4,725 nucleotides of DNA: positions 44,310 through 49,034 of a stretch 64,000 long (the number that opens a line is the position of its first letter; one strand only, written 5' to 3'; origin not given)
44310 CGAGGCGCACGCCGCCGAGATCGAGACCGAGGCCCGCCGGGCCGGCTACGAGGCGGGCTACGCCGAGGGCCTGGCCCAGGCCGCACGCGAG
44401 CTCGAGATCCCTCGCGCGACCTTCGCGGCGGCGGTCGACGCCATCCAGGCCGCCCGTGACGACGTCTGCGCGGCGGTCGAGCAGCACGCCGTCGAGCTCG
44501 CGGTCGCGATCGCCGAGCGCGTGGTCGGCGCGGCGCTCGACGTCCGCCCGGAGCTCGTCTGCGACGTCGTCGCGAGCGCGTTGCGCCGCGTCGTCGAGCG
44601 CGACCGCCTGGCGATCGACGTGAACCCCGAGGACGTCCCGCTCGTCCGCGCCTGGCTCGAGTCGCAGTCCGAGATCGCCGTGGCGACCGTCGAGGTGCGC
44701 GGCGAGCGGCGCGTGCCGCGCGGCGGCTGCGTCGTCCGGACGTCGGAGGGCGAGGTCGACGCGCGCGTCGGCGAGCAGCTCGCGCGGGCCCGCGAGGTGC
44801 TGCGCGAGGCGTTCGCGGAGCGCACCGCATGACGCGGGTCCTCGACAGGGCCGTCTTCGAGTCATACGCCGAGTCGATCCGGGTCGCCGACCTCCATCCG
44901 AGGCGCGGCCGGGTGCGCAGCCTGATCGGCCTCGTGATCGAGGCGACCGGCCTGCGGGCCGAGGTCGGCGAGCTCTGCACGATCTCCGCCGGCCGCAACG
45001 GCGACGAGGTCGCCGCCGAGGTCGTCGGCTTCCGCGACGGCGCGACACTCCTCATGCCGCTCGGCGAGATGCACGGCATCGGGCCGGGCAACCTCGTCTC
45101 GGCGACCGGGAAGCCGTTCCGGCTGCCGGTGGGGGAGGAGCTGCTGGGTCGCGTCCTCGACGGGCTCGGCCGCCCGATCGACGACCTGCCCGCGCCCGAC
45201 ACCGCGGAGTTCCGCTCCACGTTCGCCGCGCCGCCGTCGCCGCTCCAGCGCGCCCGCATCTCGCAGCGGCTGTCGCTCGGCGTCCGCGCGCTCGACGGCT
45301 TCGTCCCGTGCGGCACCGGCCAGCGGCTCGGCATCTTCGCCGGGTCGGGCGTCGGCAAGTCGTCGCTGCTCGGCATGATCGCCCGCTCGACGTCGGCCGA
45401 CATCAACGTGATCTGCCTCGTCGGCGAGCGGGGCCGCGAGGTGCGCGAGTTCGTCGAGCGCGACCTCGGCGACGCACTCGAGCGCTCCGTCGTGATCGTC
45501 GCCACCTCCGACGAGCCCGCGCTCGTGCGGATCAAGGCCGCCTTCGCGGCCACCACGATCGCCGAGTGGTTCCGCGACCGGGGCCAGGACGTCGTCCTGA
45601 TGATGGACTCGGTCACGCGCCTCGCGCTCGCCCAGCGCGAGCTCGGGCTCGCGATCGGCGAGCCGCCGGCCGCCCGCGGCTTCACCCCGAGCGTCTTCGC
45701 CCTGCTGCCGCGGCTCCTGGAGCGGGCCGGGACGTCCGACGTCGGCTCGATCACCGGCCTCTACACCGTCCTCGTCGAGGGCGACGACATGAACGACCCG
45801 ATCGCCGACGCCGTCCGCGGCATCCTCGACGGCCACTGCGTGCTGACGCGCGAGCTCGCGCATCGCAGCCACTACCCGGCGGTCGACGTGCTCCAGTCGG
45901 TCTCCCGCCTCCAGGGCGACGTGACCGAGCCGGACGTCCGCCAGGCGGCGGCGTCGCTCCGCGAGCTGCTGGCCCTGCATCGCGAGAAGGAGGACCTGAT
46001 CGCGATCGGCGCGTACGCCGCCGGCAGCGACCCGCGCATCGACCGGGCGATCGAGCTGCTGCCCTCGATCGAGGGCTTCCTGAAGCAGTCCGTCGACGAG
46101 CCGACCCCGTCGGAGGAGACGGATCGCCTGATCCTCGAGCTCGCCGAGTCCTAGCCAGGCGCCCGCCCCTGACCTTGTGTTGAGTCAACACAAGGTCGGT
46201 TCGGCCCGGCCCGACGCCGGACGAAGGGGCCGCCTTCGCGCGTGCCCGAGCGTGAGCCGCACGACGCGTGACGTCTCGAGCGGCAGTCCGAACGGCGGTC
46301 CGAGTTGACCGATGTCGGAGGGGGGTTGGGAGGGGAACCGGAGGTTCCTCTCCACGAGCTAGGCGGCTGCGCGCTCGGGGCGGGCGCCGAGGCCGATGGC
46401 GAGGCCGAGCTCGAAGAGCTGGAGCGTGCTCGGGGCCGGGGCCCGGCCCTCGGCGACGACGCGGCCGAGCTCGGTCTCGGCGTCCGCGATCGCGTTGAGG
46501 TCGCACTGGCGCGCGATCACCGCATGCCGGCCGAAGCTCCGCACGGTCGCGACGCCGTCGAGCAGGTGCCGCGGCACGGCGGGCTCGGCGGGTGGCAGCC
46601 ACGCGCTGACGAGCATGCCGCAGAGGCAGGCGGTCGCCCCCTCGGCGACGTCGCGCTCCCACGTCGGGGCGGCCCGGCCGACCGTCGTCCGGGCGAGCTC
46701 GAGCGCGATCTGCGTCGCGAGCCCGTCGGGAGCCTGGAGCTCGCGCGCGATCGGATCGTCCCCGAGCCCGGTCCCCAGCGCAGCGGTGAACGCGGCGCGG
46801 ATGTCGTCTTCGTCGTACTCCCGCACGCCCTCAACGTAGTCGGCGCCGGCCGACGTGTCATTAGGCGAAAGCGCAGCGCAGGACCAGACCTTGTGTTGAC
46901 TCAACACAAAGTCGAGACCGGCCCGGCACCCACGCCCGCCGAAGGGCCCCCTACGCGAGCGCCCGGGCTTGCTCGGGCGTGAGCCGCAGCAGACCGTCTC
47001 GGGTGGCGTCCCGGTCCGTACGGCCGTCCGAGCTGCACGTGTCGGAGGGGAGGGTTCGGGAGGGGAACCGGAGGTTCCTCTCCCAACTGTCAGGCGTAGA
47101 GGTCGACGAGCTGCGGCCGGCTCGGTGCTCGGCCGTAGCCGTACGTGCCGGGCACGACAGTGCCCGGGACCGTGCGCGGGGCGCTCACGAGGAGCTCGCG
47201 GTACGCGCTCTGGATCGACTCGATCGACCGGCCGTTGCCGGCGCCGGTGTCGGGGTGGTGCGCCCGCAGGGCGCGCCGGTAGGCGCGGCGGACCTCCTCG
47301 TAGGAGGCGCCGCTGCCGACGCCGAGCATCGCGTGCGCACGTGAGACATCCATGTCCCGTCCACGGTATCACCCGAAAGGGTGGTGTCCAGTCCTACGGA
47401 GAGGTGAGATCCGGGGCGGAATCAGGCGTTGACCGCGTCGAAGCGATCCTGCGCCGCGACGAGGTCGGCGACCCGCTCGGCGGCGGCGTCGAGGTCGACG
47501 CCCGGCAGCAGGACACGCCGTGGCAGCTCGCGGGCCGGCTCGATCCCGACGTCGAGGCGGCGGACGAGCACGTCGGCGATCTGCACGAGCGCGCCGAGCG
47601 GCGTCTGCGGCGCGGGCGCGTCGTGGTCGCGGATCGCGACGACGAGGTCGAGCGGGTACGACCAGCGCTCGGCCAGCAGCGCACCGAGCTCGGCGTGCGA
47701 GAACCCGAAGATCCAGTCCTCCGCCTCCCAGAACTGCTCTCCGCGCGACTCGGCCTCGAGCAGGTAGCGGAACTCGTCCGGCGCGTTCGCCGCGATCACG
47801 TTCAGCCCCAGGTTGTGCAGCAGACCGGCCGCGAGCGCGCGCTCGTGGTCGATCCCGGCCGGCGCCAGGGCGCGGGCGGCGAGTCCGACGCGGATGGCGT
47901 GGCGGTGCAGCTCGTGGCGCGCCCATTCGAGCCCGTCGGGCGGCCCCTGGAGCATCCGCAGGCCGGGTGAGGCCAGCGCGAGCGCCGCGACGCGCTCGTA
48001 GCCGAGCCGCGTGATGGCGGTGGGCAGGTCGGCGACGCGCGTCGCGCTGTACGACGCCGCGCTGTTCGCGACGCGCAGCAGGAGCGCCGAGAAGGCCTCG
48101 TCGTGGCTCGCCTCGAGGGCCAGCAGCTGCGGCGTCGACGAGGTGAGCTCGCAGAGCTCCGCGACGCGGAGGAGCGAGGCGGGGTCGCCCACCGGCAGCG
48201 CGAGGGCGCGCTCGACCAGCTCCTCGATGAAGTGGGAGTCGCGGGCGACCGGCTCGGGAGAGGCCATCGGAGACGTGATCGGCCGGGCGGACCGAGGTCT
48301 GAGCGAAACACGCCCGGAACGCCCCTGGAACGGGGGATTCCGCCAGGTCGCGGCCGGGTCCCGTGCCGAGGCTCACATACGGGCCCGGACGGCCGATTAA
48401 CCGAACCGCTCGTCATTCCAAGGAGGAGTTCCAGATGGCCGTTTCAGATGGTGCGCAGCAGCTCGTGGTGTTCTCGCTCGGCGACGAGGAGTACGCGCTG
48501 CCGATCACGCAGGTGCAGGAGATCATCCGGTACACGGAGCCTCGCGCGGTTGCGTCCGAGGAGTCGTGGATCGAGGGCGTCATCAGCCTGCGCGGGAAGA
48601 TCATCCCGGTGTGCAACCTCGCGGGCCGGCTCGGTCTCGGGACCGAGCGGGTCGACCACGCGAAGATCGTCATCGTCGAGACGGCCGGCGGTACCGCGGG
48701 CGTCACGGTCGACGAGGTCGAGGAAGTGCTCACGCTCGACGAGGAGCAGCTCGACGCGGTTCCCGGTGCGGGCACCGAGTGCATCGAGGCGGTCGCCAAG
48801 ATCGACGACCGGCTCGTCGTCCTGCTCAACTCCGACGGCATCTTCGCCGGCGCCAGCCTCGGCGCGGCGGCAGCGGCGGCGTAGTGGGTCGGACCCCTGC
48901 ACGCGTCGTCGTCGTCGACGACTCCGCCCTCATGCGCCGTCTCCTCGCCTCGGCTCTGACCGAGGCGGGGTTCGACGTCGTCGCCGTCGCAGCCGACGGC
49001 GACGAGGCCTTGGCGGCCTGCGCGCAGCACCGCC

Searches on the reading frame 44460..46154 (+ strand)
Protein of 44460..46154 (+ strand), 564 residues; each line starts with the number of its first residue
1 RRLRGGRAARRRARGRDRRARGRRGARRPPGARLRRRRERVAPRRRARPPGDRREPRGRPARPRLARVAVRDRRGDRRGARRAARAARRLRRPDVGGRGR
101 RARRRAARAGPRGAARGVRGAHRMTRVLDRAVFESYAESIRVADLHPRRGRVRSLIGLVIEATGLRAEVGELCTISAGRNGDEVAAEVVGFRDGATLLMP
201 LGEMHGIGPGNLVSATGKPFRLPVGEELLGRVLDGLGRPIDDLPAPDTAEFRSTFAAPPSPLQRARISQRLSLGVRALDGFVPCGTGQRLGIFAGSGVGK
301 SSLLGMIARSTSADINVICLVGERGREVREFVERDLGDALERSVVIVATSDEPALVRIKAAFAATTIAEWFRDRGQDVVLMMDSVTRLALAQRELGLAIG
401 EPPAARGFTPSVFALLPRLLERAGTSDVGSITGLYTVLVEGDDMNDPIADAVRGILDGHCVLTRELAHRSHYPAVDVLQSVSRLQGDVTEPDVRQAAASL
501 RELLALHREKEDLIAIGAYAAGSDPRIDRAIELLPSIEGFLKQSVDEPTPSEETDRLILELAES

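Call 50: search_protein_families(library=pfam, proteins=[window:44460-46154:+], max_evalue=0.0001)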
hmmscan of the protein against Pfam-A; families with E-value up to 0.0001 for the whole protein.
window:44460-46154:+ (564 aa): 3 families
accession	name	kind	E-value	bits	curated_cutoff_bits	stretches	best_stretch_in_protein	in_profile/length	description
PF00006.31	ATP-synt_ab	-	1.9e-85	286.3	29.5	1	274-482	1-213/213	ATP synthase alpha/beta family, nucleotide-binding domain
PF18269.6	T3SS_ATPase_C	-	5.6e-23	81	22.7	1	490-554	2-66/72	T3SS EscN ATPase C-terminal domain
PF02874.29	ATP-synt_ab_N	-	1.7e-07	32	20.9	1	156-217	5-69/69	ATP synthase alpha/beta family, beta-barrel domain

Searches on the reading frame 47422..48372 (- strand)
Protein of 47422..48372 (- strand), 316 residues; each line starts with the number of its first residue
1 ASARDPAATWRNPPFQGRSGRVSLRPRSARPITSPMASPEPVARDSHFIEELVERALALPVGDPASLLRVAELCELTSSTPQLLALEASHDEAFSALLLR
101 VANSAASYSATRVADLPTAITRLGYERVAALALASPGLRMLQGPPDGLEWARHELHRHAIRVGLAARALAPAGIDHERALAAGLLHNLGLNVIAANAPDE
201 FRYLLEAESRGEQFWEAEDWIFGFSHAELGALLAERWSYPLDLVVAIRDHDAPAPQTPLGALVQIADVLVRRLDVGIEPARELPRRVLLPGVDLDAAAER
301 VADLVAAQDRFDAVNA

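Call 50: search_protein_families(library=pfam, proteins=[window:47422-48372:-], max_evalue=0.0001)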
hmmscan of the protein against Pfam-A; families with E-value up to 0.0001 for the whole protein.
window:47422-48372:- (316 aa): 2 families
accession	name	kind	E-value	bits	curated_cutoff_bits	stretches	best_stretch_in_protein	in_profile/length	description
PF08668.18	HDOD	-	7.6e-37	127.2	22.9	1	64-253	5-196/196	HDOD domain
PF01966.28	HD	-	1.1e-06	29.3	22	1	157-270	3-114/116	HD domain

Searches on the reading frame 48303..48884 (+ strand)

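Call 50: search_protein_families(library=pfam, proteins=[window:48303-48884:+], max_evalue=0.0001)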
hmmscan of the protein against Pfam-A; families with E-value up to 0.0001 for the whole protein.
window:48303-48884:+ (193 aa): 1 family
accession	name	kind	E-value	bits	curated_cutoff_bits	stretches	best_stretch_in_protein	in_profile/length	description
PF01584.24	CheW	-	2.9e-34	118.1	23.5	1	53-182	1-135/138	CheW-like domain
